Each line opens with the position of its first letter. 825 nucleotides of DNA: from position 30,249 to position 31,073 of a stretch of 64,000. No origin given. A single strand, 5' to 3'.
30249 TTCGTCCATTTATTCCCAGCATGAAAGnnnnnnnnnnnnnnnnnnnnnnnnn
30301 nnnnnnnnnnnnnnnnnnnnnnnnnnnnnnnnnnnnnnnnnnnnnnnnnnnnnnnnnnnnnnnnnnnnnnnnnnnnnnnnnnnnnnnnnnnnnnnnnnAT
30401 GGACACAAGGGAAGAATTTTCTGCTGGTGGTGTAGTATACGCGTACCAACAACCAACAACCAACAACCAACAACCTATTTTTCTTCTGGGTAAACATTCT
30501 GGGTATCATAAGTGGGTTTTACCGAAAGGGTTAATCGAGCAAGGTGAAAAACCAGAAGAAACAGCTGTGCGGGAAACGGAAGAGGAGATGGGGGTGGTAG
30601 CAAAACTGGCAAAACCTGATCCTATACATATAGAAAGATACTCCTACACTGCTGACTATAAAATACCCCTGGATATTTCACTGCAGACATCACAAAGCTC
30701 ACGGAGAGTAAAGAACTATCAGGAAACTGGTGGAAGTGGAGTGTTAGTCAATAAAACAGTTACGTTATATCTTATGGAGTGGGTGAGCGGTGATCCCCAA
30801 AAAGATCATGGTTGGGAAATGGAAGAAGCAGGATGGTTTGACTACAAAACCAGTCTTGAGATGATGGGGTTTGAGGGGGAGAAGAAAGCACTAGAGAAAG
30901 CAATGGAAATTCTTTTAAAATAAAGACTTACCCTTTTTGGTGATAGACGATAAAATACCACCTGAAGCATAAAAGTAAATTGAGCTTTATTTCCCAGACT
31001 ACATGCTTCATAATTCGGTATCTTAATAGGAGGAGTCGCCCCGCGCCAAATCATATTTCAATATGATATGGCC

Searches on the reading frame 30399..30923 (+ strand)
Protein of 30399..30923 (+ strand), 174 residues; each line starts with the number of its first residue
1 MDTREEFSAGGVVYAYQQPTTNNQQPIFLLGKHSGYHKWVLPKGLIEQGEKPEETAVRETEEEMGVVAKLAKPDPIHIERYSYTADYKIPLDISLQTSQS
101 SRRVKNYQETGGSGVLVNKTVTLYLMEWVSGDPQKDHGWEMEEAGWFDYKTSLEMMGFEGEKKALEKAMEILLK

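Call 52: search_protein_families(library=pfam, proteins=[window:30399-30923:+])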
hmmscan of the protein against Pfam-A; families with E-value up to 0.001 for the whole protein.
window:30399-30923:+ (174 aa): 1 family
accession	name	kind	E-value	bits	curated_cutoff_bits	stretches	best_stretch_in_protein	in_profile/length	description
PF00293.34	NUDIX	-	8.7e-15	55.3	21.1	1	21-154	11-120/134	NUDIX domain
